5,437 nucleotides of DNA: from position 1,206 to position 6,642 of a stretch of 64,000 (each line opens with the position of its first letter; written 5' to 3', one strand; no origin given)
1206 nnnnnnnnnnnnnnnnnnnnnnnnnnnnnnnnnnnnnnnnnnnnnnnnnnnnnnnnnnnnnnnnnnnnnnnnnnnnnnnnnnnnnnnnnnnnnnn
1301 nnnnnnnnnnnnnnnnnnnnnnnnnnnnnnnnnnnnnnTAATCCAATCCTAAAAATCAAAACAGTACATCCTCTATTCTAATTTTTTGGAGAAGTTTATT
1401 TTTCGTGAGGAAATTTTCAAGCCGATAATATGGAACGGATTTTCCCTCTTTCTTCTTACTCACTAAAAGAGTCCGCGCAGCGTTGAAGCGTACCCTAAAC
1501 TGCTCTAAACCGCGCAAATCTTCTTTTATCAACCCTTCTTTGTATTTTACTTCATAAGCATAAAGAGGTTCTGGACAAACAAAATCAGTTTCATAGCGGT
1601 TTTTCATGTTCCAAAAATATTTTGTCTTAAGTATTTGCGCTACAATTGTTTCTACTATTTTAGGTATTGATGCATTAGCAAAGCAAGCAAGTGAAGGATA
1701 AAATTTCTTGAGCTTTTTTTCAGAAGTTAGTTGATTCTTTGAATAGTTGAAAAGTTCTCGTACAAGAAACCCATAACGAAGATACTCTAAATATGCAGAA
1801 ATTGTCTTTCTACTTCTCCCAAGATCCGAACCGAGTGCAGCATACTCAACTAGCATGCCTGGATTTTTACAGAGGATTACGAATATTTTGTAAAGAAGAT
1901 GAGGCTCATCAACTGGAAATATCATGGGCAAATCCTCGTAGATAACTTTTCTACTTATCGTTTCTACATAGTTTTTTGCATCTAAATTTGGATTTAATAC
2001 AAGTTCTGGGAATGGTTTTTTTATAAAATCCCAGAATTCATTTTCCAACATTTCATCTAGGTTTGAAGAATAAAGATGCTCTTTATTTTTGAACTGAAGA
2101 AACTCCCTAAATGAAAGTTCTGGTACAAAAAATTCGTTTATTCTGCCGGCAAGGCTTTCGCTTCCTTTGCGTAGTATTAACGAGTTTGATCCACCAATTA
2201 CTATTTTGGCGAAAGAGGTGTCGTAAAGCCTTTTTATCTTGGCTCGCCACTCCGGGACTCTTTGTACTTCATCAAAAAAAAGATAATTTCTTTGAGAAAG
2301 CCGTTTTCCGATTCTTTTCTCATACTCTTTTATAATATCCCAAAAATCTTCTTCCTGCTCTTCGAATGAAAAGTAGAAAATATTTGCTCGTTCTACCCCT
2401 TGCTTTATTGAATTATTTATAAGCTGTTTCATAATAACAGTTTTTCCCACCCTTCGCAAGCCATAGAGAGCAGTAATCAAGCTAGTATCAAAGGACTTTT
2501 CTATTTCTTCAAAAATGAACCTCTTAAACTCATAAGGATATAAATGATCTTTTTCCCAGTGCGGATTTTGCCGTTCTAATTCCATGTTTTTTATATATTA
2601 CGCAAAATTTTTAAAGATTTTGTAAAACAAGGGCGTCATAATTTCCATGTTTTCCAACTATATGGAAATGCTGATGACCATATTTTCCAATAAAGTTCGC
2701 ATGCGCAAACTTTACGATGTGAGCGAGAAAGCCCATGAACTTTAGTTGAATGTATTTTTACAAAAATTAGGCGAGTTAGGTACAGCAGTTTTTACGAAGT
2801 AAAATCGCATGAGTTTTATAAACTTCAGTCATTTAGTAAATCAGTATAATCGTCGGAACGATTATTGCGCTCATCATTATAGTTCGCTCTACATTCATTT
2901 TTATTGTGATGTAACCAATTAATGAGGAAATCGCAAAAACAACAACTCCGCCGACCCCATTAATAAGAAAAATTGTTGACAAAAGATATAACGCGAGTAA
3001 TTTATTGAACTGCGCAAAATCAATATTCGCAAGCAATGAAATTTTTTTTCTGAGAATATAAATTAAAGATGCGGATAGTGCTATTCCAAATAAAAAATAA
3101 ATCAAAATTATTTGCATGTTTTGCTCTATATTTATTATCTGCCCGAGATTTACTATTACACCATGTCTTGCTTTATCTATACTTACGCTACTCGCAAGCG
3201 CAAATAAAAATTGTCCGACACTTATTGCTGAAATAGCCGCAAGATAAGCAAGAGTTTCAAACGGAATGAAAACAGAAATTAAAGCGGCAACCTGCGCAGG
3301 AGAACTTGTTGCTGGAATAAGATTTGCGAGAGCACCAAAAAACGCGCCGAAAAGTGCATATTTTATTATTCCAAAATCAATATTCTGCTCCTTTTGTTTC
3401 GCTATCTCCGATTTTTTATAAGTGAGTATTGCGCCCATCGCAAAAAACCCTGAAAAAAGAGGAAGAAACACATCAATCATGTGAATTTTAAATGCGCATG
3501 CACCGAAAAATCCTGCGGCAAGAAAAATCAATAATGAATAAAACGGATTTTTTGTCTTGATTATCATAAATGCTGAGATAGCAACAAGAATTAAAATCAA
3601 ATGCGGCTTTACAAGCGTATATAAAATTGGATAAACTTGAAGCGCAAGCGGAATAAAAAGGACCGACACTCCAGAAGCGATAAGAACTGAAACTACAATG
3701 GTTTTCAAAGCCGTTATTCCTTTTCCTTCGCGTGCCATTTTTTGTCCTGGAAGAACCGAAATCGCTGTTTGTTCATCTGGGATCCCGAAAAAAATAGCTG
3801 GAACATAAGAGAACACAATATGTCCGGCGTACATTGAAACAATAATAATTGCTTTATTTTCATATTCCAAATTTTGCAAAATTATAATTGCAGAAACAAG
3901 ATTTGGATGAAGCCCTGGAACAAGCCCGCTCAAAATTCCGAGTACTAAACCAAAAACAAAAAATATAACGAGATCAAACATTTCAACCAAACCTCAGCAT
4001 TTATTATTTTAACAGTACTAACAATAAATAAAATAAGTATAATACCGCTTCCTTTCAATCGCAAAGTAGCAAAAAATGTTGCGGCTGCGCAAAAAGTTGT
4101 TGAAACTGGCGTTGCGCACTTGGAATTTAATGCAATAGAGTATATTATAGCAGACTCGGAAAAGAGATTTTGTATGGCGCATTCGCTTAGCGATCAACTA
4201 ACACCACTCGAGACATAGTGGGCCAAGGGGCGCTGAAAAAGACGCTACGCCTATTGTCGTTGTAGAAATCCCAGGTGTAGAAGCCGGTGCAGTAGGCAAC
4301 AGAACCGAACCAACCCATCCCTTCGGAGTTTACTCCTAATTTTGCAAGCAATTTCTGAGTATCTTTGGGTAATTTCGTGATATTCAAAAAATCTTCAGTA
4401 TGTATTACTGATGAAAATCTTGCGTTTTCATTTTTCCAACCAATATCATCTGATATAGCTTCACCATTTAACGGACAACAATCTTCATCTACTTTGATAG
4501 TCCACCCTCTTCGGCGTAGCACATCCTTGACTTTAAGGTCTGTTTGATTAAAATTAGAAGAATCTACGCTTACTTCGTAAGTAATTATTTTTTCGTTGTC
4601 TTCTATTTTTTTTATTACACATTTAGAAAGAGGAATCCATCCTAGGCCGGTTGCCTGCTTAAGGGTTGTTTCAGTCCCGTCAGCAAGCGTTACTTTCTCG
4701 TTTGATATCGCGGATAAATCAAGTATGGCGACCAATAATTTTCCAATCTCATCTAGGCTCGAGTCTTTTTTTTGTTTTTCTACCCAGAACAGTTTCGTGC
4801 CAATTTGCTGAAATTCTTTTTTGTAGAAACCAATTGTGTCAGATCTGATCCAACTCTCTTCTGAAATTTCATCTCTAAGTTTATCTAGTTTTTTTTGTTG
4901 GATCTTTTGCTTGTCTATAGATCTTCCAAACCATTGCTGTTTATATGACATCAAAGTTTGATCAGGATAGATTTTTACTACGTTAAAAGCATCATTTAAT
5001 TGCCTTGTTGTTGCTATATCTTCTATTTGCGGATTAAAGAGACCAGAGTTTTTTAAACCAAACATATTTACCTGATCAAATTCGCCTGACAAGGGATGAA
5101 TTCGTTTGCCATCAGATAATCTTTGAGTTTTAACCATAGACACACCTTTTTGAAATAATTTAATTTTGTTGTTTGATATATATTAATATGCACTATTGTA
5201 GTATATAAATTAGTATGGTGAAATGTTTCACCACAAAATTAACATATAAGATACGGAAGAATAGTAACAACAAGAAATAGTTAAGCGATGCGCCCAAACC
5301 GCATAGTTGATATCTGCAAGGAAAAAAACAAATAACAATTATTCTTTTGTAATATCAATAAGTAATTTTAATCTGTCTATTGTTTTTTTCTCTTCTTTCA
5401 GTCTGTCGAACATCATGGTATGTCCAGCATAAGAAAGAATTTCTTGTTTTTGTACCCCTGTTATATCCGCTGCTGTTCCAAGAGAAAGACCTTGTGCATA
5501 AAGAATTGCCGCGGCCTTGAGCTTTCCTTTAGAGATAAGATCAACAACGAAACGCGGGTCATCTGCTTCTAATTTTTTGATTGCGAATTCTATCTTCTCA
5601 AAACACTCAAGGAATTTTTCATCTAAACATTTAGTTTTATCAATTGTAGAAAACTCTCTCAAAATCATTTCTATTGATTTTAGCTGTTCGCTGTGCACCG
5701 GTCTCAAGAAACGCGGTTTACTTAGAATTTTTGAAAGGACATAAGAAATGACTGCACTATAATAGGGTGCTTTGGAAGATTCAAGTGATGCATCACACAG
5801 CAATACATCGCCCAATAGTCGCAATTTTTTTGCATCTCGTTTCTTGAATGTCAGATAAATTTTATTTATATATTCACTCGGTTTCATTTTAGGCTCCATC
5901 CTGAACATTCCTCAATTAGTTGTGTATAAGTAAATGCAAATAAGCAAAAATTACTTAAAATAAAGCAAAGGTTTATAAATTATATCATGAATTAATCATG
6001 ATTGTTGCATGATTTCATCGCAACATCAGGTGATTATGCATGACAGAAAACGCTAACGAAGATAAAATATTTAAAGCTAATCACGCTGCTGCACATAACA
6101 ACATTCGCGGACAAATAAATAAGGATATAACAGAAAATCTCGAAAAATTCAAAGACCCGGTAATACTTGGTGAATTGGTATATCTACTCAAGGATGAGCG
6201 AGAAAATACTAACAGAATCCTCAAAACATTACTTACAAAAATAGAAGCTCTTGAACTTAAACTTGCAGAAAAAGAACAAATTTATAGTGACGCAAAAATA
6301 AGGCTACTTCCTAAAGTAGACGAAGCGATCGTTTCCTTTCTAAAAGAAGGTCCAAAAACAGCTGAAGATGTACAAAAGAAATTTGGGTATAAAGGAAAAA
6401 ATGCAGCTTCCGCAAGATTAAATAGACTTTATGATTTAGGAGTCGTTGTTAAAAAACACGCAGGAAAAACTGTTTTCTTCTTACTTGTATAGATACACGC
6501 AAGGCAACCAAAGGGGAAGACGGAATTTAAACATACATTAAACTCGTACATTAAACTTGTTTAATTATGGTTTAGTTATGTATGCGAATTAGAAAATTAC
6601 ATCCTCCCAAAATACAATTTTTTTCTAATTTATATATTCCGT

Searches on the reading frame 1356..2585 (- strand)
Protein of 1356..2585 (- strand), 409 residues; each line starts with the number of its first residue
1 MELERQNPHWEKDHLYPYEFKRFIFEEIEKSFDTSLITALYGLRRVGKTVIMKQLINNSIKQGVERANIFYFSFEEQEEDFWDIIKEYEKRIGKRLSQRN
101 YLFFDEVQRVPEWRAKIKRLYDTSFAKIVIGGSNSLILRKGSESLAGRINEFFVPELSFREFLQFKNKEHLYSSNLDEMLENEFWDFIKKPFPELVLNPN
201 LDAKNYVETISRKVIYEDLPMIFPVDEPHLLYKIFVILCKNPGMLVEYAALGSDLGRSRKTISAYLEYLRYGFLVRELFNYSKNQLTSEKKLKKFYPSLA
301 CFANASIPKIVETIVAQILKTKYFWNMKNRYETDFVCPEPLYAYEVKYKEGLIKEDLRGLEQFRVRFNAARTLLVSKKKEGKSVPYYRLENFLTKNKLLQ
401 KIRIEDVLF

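Call 67: find_encoding_contigs(protein=window:1356-2585:-, flank=10000, max_places=2)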
Protein window:1356-2585:- (409 aa): 2 contigs read that carry it; 1 place shown.
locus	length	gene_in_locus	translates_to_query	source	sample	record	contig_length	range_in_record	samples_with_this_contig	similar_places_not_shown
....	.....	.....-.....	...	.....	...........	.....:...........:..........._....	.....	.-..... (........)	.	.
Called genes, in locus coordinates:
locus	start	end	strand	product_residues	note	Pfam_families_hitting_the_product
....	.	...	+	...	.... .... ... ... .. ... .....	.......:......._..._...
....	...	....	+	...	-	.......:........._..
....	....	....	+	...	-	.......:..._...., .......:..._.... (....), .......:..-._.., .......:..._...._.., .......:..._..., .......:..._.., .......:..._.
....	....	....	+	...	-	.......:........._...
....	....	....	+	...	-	-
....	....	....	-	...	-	-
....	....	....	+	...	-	-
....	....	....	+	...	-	-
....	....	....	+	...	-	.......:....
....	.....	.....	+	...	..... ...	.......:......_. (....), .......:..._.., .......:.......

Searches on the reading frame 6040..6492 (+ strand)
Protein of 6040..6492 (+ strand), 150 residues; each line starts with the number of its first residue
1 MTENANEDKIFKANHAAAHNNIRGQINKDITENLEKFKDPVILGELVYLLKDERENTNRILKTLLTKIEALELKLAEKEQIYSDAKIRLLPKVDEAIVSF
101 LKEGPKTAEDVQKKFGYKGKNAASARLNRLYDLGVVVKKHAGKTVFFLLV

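Call 58: search_protein_families(library=pfam, proteins=[window:6040-6492:+], max_evalue=0.001)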
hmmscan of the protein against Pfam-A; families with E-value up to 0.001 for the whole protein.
window:6040-6492:+ (150 aa): 1 family
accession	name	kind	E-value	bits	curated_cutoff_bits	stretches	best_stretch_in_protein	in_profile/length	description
PF12092.13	DUF3568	-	0.00013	22.5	23.2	1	55-128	45-118/124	Protein of unknown function (DUF3568)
